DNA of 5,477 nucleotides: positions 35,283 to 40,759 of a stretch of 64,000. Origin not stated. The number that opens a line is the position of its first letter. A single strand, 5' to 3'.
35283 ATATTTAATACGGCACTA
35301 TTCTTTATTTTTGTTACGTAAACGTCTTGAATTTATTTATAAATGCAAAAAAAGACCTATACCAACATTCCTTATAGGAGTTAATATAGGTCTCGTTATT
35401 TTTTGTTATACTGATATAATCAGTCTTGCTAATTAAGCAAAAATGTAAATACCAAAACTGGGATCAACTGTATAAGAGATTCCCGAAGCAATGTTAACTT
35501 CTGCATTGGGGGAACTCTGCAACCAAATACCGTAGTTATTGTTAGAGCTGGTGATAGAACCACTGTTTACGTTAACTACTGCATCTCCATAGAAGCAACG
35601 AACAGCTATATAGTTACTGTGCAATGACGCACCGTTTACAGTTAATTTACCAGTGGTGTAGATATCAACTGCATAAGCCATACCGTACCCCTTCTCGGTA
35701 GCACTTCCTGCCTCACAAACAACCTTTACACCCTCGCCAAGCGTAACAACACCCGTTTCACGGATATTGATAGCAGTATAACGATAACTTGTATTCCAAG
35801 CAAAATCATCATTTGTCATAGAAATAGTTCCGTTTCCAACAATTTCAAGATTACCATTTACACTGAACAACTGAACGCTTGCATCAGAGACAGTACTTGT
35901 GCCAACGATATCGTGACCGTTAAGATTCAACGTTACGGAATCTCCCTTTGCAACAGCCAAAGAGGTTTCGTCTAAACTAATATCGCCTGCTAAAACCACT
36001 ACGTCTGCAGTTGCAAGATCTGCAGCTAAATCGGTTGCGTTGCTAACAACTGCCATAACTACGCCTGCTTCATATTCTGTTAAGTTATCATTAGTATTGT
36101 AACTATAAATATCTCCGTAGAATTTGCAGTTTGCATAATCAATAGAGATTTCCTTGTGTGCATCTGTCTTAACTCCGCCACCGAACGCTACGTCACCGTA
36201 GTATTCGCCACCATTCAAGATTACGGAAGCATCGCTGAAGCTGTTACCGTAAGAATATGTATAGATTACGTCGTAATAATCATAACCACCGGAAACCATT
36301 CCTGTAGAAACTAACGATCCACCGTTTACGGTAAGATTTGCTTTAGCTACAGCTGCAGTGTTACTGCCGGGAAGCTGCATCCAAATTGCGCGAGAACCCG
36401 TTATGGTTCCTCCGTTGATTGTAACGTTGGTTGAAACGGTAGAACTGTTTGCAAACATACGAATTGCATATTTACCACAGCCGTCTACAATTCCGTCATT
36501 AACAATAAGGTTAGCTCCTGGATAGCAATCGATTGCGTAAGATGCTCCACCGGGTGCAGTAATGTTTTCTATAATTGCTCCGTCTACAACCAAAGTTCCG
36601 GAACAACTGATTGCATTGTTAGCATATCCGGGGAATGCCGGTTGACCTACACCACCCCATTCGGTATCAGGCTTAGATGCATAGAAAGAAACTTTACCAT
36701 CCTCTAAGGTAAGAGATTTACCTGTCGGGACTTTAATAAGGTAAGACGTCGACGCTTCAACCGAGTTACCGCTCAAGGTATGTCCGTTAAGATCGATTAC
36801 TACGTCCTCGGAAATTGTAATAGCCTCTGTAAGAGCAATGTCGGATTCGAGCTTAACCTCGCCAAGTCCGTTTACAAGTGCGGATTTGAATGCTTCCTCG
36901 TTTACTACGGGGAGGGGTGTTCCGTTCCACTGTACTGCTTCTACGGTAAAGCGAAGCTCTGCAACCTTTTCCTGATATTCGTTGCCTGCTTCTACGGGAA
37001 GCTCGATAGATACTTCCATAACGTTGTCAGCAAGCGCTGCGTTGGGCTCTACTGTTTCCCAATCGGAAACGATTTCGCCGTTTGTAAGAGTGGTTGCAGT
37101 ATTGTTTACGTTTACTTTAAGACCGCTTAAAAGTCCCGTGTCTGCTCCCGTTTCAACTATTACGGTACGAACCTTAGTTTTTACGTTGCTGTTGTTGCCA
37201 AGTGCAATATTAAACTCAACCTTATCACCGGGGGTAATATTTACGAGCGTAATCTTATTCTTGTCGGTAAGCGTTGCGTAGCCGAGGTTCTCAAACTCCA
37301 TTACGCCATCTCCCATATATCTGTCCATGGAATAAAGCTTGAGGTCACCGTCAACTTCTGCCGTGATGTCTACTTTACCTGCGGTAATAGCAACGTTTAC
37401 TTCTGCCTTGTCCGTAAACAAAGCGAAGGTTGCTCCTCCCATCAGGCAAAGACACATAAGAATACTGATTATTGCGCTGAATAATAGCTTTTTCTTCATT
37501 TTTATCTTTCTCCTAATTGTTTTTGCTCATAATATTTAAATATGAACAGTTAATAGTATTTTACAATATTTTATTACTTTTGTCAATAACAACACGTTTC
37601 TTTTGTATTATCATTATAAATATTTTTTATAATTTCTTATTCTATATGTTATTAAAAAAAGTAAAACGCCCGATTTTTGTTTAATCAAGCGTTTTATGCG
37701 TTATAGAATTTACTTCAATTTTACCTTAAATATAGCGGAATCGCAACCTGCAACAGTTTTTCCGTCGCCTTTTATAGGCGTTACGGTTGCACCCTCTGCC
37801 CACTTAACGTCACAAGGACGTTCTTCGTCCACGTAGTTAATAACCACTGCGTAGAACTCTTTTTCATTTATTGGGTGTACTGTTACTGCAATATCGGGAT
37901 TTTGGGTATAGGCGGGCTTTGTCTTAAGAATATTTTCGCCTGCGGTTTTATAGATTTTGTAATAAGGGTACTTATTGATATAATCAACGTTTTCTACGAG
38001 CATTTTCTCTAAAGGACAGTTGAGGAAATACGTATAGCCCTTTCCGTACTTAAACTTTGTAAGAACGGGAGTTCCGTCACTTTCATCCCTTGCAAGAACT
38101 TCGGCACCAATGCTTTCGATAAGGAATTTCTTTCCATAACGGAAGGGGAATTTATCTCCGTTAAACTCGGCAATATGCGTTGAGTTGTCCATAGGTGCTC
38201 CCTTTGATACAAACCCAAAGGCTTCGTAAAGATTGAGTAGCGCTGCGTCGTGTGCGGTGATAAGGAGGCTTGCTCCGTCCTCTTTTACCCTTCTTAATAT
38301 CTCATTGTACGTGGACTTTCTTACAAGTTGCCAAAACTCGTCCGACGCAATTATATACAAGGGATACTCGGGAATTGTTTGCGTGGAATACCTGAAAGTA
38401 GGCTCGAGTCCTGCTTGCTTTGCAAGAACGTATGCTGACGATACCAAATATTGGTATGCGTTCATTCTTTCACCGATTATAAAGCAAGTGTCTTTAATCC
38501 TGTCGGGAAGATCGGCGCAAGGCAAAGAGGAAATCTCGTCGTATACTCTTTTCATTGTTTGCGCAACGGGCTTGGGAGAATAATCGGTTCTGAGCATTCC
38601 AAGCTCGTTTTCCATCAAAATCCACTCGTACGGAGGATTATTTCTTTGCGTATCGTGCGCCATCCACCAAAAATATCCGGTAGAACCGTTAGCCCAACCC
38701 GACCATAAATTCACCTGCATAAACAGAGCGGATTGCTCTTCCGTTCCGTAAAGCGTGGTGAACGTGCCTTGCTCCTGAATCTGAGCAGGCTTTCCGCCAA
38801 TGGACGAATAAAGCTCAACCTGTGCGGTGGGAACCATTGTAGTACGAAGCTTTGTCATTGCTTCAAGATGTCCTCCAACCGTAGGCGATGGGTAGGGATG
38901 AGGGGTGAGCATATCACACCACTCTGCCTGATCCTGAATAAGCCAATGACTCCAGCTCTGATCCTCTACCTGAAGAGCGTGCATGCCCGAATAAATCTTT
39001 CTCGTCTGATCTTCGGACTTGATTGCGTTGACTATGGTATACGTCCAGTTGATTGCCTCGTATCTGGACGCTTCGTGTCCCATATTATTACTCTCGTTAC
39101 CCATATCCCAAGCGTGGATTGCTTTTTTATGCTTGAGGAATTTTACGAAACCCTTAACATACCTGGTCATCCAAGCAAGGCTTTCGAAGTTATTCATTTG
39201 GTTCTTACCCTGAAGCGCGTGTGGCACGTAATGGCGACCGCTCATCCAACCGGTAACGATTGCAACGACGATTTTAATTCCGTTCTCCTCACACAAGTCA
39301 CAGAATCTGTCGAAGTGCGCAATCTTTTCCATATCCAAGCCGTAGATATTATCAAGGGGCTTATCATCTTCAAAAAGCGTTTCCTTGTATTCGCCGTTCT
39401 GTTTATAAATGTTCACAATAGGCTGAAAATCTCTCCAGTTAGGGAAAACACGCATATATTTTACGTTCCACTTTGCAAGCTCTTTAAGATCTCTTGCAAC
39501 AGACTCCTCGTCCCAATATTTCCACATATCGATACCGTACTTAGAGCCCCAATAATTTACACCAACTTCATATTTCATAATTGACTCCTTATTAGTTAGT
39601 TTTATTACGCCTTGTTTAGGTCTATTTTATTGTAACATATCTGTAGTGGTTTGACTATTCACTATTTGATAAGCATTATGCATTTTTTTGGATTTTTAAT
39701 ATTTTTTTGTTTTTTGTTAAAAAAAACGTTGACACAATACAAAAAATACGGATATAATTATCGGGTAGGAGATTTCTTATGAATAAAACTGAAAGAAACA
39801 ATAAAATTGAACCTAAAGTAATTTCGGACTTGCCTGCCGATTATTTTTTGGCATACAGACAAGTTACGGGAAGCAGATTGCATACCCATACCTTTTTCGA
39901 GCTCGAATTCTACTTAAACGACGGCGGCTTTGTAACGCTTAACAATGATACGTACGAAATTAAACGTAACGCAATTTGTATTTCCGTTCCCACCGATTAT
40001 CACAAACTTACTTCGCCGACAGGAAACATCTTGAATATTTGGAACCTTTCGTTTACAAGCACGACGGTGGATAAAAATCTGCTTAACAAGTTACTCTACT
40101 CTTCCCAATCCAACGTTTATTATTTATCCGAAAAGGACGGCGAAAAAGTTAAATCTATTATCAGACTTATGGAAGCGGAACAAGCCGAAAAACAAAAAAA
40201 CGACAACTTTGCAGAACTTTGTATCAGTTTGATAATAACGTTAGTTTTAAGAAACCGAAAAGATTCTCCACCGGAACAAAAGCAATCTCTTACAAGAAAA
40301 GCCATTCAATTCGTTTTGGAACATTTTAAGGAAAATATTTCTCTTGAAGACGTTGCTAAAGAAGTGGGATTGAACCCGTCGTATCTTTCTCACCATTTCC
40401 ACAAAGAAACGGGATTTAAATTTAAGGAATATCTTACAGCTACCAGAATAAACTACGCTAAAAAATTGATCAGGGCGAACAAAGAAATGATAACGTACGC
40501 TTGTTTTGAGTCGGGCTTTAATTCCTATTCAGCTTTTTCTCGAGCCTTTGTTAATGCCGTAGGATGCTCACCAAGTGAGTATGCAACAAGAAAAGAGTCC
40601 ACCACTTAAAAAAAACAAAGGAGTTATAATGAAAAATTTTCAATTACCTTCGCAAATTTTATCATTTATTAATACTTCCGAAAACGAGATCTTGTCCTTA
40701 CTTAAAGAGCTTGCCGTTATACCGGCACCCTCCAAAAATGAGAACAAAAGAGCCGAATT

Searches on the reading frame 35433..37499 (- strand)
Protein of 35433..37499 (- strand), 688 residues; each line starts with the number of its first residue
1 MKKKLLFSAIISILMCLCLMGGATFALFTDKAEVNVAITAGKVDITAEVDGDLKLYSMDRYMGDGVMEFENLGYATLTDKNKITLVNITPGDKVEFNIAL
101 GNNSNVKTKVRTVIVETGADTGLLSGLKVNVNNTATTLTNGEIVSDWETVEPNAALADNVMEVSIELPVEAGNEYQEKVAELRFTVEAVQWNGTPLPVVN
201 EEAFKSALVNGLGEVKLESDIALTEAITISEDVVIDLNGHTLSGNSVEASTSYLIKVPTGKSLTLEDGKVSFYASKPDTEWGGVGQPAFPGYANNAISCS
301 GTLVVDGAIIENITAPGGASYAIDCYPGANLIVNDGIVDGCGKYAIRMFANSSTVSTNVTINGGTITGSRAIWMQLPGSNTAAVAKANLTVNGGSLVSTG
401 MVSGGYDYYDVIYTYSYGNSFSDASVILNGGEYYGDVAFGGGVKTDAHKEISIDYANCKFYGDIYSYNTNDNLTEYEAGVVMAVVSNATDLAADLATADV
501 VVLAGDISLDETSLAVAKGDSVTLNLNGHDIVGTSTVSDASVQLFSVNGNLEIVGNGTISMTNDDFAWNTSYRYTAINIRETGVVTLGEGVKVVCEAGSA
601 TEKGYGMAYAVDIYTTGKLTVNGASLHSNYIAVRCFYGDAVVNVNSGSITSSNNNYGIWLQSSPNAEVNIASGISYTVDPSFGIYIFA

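Call 9: search_protein_families(library=pfam, proteins=[window:35433-37499:-])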
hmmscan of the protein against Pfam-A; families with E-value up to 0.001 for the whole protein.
window:35433-37499:- (688 aa): 1 family
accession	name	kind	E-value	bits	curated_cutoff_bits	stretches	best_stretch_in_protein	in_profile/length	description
PF12389.13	Peptidase_M73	-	4.1e-06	27.2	22.5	1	2-192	3-193/196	Camelysin metallo-endopeptidase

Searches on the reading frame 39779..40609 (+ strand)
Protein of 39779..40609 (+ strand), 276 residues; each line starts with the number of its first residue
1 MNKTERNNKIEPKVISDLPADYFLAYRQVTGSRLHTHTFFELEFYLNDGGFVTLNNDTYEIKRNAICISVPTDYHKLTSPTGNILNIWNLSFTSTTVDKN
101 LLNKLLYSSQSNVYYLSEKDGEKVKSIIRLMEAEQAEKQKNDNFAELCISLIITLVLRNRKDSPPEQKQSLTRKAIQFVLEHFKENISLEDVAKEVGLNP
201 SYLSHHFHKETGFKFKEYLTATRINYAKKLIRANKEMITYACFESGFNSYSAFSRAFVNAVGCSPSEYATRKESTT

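Call 9: search_protein_families(library=pfam, proteins=[window:39779-40609:+])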
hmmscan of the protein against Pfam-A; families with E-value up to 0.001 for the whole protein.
window:39779-40609:+ (276 aa): 2 families
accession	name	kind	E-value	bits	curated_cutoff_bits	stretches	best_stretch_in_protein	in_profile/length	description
PF12833.13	HTH_18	-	8.5e-21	74.5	33.6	1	193-270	2-79/80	Helix-turn-helix domain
PF00165.29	HTH_AraC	-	8.8e-17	61.2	26.6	2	180-220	2-42/42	Bacterial regulatory helix-turn-helix proteins, AraC family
